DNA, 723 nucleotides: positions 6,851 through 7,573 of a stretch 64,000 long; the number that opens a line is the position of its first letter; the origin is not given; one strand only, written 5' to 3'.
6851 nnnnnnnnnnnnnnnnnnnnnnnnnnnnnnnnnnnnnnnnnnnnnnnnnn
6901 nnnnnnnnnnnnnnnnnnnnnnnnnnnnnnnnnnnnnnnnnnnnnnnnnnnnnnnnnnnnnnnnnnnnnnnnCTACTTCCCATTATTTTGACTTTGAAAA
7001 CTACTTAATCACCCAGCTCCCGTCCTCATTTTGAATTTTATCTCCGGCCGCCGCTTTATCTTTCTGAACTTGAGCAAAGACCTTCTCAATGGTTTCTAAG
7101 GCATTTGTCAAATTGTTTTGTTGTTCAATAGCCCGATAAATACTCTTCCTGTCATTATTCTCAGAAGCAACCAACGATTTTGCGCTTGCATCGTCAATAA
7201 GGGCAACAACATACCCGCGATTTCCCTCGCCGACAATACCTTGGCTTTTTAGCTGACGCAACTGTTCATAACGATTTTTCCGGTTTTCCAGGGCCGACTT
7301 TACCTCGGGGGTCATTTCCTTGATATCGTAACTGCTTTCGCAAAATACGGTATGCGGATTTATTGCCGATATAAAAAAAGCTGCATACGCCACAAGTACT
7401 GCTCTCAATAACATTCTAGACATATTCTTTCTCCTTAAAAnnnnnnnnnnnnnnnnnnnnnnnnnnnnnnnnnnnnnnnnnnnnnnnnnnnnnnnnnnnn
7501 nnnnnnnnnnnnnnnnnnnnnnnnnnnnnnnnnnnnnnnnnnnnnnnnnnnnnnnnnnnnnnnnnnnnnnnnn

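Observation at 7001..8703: YdbH/YnbE/YdbL-like trio (AsmA-family lipid-transport module) embedded between TMTC-like paralogs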

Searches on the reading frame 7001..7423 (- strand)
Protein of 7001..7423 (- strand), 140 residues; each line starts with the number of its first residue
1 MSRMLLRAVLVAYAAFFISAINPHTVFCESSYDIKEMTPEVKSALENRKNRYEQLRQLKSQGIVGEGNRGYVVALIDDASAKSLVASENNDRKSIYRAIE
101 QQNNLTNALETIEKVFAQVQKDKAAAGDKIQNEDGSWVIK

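Call 3: search_protein_families(library=pfam, proteins=[window:7001-7423:-], max_evalue=0.1)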
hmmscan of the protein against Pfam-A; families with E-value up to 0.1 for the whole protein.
window:7001-7423:- (140 aa): 3 families
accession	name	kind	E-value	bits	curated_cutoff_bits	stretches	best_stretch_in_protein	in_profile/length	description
PF07027.17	DUF1318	-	1.1e-18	68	27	1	51-140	4-92/92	Protein of unknown function (DUF1318)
PF07381.18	EarA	-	0.081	13.2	22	0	24-70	25-73/90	EarA-like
PF10354.15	BMT5-like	-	0.096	13.4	24.7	0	63-125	2-68/168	rRNA (uridine-N3-)-methyltransferase BTM5-like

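Call 4: search_protein_families(library=ncbifam, proteins=[window:7001-7423:-], max_evalue=0.1)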
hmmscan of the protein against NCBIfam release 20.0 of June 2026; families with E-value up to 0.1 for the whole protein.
window:7001-7423:- (140 aa): 0 families

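Call 28: find_homologous_proteins(query=window:7001-7423:-, max_evalue=0.001)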
Query window:7001-7423:- (140 aa): 158 proteins with E <= 0.001 among 168 candidates; the best 120 are listed.
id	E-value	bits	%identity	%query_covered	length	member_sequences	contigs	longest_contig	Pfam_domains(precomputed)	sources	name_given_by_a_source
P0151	5.1e-83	293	100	100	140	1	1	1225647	PF07027.18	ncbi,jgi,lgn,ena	ncbi:MAG: YdbL family protein [Candidatus Omnitrophota bacterium]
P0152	1.9e-47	178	69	84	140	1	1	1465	PF07027.18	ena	-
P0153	9.9e-47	176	62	99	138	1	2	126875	PF07027.18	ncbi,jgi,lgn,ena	-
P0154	1.7e-46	175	69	84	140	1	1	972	PF07027.18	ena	-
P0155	2.3e-46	175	60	94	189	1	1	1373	PF07027.18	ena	-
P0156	3.1e-46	174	69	84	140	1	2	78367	PF07027.18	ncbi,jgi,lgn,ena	-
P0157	2.5e-45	172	69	84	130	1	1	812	PF07027.18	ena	-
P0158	3.4e-45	171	59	100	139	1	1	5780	PF07027.18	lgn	-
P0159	4.1e-45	171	63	96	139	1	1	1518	PF07027.18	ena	-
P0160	5.3e-45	171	60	100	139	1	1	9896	PF07027.18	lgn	-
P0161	7.3e-45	170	61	96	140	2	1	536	PF07027.18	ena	-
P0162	7.5e-45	170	61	95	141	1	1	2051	PF07027.18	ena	-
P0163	1.5e-44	169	66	84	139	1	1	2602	PF07027.18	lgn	-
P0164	2.1e-44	169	65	84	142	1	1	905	PF07027.18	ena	-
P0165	2.2e-44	169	59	100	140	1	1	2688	PF07027.18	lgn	-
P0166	2.3e-44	168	66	84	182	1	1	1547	PF07027.18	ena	-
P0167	2.5e-44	168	66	84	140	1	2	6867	PF07027.18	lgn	-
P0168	3.8e-44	168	67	84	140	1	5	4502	PF07027.18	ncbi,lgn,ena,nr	ncbi:MAG TPA: YdbL family protein [Candidatus Omnitrophota bacterium]|nr:YdbL family protein [Candid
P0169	5.0e-44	167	68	84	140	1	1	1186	PF07027.18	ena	-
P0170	5.1e-44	167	60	90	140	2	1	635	PF07027.18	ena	-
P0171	7.2e-44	167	68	84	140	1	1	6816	PF07027.18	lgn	-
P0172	7.9e-44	167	62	94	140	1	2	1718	PF07027.18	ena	-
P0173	9.0e-44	167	61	100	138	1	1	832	PF07027.18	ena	-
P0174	1.2e-43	166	66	84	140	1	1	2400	PF07027.18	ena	-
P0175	1.2e-43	166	56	100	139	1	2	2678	PF07027.18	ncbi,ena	-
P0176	1.7e-43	166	56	100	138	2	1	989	PF07027.18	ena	-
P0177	1.8e-43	166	59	100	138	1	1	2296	PF07027.18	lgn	-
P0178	1.0e-42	163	57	99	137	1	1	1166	PF07027.18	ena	-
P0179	1.7e-42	162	66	81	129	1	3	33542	PF07027.18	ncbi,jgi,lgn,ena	-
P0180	4.0e-42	161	60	93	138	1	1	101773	PF07027.18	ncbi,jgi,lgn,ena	-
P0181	5.9e-42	161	57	100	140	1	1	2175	PF07027.18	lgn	-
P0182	6.8e-42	160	68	79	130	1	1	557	PF07027.18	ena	-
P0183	1.1e-41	160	57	99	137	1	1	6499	PF07027.18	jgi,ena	-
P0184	1.6e-41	159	59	95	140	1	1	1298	PF07027.18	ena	-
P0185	2.7e-41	159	59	99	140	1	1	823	PF07027.18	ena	-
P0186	5.9e-41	157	56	98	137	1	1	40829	PF07027.18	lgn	-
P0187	7.4e-41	157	68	79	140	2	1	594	PF07027.18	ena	-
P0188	8.0e-41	157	60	97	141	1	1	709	PF07027.18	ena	-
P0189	1.5e-40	156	56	95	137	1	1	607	PF07027.18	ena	-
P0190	1.9e-40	156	63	82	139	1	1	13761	PF07027.18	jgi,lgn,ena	-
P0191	2.7e-40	155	58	91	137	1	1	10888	PF07027.18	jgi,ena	-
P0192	2.8e-40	155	54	96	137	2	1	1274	PF07027.18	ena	-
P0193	3.1e-40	155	59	93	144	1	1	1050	PF07027.18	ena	-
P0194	3.4e-40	155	53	97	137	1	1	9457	PF07027.18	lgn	-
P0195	4.0e-40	155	57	97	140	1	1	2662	PF07027.18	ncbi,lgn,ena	-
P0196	4.1e-40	155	59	89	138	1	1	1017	PF07027.18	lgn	-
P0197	4.6e-40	155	67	79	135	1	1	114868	PF07027.18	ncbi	-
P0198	4.8e-40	154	58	94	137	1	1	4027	PF07027.18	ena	-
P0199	6.0e-40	154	58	88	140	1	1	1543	PF07027.18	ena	-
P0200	8.2e-40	154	59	91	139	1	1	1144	PF07027.18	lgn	-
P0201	8.9e-40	154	55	99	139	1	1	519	PF07027.18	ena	-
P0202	9.3e-40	154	57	97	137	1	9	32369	PF07027.18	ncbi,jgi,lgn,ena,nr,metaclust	ncbi:MAG: hypothetical protein A2787_00600 [Omnitrophica WOR_2 bacterium RIFCSPHIGHO2_01_FULL_48_9]|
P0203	1.5e-39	153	63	79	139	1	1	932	PF07027.18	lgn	-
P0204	1.6e-39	153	57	88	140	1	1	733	PF07027.18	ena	-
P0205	1.7e-39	153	63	81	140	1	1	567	PF07027.18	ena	-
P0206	2.9e-39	152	61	82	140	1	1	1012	PF07027.18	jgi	jgi:uncharacterized protein YdbL (DUF1318 family)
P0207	6.5e-39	151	52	100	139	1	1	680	PF07027.18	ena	-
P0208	9.5e-39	150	58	97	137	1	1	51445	PF07027.18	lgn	-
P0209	9.9e-39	150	51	100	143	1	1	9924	PF07027.18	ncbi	-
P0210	1.8e-38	149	56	98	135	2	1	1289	PF07027.18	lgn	-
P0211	3.8e-38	148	52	99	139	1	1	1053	PF07027.18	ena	-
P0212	4.4e-38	148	58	86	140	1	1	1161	PF07027.18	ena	-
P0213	5.2e-38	148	58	89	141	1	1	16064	PF07027.18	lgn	-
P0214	5.4e-38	148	54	96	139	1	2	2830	PF07027.18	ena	-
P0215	6.1e-38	148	52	98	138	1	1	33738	PF07027.18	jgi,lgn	-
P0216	1.3e-37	147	56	94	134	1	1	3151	PF07027.18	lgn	-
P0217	2.0e-37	146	56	94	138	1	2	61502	PF07027.18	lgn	-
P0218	2.2e-37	146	52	98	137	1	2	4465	PF07027.18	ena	-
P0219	2.2e-37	146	58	90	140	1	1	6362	PF07027.18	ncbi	-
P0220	2.7e-37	146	56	99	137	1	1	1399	PF07027.18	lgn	-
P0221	6.1e-37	144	54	93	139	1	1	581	PF07027.18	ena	-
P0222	7.4e-37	144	54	96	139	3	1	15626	PF07027.18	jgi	-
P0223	7.4e-37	144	62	82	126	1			PF07027.18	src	-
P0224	7.4e-37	144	50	98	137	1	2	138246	PF07027.18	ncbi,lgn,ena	-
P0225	1.1e-36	144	65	81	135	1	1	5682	PF07027.18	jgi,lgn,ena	-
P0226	1.2e-36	144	54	90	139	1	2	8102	PF07027.18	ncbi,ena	-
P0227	1.8e-36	143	61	81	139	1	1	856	PF07027.18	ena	-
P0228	2.1e-36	143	54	91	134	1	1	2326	PF07027.18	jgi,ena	-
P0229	2.4e-36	143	62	84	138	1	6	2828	PF07027.18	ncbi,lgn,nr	ncbi:MAG: YdbL family protein [Candidatus Omnitrophica bacterium]|nr:YdbL family protein [Candidatus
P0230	2.6e-36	142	54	89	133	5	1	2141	PF07027.18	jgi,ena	-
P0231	3.8e-36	142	62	81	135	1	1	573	PF07027.18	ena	-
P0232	4.7e-36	142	61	81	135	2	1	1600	PF07027.18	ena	-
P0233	4.8e-36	142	57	88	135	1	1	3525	PF07027.18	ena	-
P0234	5.2e-36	141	58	94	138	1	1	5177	PF07027.18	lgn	-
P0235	5.7e-36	141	54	92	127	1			PF07027.18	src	-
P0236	6.4e-36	141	53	94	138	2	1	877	PF07027.18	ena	-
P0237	7.6e-36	141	52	94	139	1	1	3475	PF07027.18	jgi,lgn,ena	-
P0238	1.4e-35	140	55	91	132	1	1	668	PF07027.18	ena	-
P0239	2.5e-35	139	49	100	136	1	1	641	PF07027.18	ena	-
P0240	2.6e-35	139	54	97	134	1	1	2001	PF07027.18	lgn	-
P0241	3.0e-35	139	54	94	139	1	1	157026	PF07027.18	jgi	jgi:uncharacterized protein YdbL (DUF1318 family)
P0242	3.0e-35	139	52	98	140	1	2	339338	PF07027.18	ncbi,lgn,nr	ncbi:MAG: DUF1318 domain-containing protein [Candidatus Omnitrophota bacterium]|nr:DUF1318 domain-co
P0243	3.1e-35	139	57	84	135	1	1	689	PF07027.18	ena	-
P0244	3.3e-35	139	65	79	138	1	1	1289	PF07027.18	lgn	-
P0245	3.6e-35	139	57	89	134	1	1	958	PF07027.18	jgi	jgi:uncharacterized protein YdbL (DUF1318 family)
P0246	4.2e-35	139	53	95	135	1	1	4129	PF07027.18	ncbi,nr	ncbi:MAG: DUF1318 domain-containing protein [Candidatus Omnitrophica bacterium]|nr:DUF1318 domain-co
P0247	4.7e-35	138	59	79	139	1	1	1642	PF07027.18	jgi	jgi:uncharacterized protein YdbL (DUF1318 family)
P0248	6.5e-35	138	62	78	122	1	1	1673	PF07027.18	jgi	-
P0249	8.0e-35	138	51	89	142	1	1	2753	PF07027.18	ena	-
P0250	1.0e-34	137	59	79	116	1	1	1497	PF07027.18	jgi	jgi:uncharacterized protein YdbL (DUF1318 family)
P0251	1.0e-34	137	51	91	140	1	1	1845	PF07027.18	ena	-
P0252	1.1e-34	137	60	89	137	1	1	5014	PF07027.18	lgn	-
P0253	1.2e-34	137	59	81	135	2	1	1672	PF07027.18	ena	-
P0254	1.4e-34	137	56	95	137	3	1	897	PF07027.18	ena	-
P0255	1.6e-34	137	59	81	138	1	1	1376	PF07027.18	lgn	-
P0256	1.8e-34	137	52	98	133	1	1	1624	PF07027.18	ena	-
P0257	2.1e-34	136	55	91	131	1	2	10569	PF07027.18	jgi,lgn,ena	-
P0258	2.9e-34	136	53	94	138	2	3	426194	PF07027.18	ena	-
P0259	3.4e-34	136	54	100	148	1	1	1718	PF07027.18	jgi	jgi:uncharacterized protein YdbL (DUF1318 family)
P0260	3.7e-34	135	52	98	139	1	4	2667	PF07027.18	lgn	-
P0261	6.3e-34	135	53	98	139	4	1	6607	PF07027.18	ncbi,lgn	-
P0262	6.9e-34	135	50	96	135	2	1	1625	PF07027.18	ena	-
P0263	7.7e-34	134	53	95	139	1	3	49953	PF07027.18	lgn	-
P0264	7.9e-34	134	50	98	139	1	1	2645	PF07027.18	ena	-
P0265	8.0e-34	134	56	83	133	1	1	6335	PF07027.18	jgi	jgi:uncharacterized protein YdbL (DUF1318 family)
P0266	8.5e-34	134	63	79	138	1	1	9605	PF07027.18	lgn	-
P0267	1.0e-33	134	62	79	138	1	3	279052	PF07027.18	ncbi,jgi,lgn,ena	-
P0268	1.1e-33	134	50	97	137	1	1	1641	PF07027.18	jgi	-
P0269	1.3e-33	134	54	100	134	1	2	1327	PF07027.18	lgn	-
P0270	1.5e-33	133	53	96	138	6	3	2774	PF07027.18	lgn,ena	-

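Call 31: find_encoding_contigs(protein=P0153, flank=5000, max_places=2)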
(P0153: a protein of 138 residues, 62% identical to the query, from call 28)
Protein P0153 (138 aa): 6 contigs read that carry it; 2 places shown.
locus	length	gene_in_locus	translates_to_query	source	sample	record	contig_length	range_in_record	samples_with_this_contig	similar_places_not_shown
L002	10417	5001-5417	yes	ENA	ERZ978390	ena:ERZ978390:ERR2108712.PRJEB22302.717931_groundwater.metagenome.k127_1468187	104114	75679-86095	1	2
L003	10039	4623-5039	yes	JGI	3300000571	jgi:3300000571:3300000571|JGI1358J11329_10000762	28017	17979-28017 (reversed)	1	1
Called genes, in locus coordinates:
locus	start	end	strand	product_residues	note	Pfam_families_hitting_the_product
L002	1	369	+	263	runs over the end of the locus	PF01435:Peptidase_M48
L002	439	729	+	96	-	-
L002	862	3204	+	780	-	PF13426:PAS_9, PF00989:PAS, PF13426:PAS_9, PF00989:PAS, PF13426:PAS_9, PF00512:HisKA, PF02518:HATPase_c, PF00072:Response_reg, +6 more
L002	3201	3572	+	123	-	PF01627:Hpt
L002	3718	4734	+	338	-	-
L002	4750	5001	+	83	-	-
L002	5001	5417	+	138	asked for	PF07027:DUF1318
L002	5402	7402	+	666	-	PF07719:TPR_2 (faint), PF13181:TPR_8 (faint), PF13424:TPR_12 (faint), PF13428:TPR_14 (faint), PF13414:TPR_11 (weak), PF00515:TPR_1 (weak), PF13431:TPR_17 (weak), PF14559:TPR_19, +3 more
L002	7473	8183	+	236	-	-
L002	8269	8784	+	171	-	PF00210:Ferritin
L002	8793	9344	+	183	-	PF02525:Flavodoxin_2, PF03358:FMN_red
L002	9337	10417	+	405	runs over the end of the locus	PF00155:Aminotran_1_2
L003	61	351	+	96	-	-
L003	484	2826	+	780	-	PF13426:PAS_9, PF00989:PAS, PF13426:PAS_9, PF00989:PAS, PF13426:PAS_9, PF00512:HisKA, PF02518:HATPase_c, PF00072:Response_reg, +6 more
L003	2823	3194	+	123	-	PF01627:Hpt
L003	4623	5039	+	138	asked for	PF07027:DUF1318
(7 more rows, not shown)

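Call 32: find_encoding_contigs(protein=P0242, flank=5000, max_places=2)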
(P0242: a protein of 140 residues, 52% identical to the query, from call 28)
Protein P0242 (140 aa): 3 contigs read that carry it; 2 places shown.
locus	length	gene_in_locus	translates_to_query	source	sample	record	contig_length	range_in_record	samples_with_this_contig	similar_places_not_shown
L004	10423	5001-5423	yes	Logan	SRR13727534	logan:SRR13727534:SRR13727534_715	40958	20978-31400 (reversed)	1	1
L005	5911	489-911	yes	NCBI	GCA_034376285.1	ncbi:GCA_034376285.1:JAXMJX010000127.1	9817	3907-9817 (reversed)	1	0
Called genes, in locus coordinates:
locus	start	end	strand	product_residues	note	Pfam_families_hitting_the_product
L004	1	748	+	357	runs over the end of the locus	PF01926:MMR_HSR1, PF02421:FeoB_N, PF06071:YchF-GTPase_C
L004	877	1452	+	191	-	-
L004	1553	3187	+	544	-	PF00005:ABC_tran, PF02463:SMC_N (faint), PF13304:AAA_21 (faint), PF12848:ABC_tran_Xtn, PF00005:ABC_tran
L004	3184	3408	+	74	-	PF13275:S4_2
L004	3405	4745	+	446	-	-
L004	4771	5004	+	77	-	-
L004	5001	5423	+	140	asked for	PF07027:DUF1318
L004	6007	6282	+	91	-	PF00708:Acylphosphatase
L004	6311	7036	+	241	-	PF00149:Metallophos, PF12850:Metallophos_2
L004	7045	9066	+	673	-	PF22745:Nlig-Ia, PF01653:DNA_ligase_aden, PF03120:OB_DNA_ligase, PF03119:DNA_ligase_ZBD (weak), PF14520:HHH_5 (faint), PF12826:HHH_2, PF00533:BRCT, PF12738:PTCB-BRCT (weak)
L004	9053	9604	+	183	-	-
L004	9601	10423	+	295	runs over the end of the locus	PF02899:Phage_int_SAM_1, PF13495:Phage_int_SAM_4 (weak), PF00589:Phage_integrase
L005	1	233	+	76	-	?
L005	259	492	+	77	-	-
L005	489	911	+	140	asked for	PF07027:DUF1318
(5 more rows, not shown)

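Call 35: find_encoding_contigs(protein=P0258, flank=5000, max_places=1)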
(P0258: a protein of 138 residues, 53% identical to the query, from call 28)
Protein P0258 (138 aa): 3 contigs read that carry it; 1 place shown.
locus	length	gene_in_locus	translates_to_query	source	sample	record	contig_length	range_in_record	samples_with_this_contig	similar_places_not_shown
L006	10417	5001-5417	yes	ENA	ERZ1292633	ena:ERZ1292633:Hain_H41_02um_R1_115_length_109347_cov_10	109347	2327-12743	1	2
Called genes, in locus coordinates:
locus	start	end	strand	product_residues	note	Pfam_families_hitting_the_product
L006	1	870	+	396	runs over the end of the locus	PF14903:WG_beta_rep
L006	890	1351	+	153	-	PF04074:DUF386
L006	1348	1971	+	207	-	PF07866:DUF1653, PF01042:Ribonuc_L-PSP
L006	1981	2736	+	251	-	PF03372:Exo_endo_phos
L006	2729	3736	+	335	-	PF00180:Iso_dh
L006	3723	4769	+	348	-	PF27051:TamB_N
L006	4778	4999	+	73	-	-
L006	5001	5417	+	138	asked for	PF07027:DUF1318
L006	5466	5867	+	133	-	PF13291:ACT_4 (faint), PF19571:ACT_8, PF01842:ACT, PF22629:ACT_AHAS_ss (weak)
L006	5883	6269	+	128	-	PF11969:DcpS_C, PF01230:HIT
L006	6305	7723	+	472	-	PF04892:VanZ-LLP1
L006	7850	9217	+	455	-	-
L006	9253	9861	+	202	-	-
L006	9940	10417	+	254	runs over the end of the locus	-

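Call 36: find_encoding_contigs(protein=P0267, flank=5000, max_places=1)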
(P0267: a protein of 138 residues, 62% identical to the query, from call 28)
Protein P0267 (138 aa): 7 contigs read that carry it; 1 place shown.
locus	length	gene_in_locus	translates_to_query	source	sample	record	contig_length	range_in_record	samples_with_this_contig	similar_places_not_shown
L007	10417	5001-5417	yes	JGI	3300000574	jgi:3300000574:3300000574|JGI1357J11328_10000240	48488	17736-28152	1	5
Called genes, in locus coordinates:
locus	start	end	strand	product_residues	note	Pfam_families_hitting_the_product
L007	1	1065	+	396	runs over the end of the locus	PF14903:WG_beta_rep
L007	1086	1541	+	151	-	PF04074:DUF386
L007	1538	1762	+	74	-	PF07866:DUF1653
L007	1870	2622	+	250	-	PF03372:Exo_endo_phos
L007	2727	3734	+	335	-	PF00180:Iso_dh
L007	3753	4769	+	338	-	-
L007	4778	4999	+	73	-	-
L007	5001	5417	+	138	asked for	PF07027:DUF1318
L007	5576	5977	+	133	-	PF13291:ACT_4 (faint), PF19571:ACT_8, PF01842:ACT, PF22629:ACT_AHAS_ss (weak)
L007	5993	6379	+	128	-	PF11969:DcpS_C, PF01230:HIT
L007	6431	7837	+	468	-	PF04892:VanZ-LLP1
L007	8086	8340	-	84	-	-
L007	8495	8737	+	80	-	-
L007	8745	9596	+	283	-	PF01842:ACT, PF00551:Formyl_trans_N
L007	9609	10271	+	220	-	PF02798:GST_N, PF13409:GST_N_2, PF13417:GST_N_3, PF13410:GST_C_2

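Call 37: find_encoding_contigs(protein=P0224, flank=5000, max_places=1)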
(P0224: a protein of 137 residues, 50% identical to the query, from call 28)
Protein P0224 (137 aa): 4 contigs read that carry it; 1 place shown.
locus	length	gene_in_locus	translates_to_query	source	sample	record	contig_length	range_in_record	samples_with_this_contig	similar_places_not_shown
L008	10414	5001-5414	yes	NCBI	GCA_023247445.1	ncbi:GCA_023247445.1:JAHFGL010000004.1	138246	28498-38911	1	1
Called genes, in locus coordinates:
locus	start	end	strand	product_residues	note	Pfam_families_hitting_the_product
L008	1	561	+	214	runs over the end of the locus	-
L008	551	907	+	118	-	-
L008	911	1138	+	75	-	PF07866:DUF1653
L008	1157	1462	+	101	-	-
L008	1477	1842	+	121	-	PF02629:CoA_binding (weak), PF13380:CoA_binding_2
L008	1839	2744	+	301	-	PF00005:ABC_tran, PF13304:AAA_21 (faint)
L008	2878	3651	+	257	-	PF01061:ABC2_membrane, PF12698:ABC2_membrane_3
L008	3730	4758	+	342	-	PF05170:AsmA (faint)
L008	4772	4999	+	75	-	-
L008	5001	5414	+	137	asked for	PF07027:DUF1318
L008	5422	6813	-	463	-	-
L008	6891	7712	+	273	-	PF13181:TPR_8 (faint), PF13424:TPR_12 (faint), PF13414:TPR_11 (weak), PF13431:TPR_17 (weak), PF00515:TPR_1, PF07719:TPR_2 (weak)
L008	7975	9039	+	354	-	PF01544:CorA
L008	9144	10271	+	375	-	PF04519:Bactofilin (faint)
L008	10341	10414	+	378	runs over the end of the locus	PF11999:Ice_binding (weak), PF04519:Bactofilin (faint), PF07589:PEP_exosort_dom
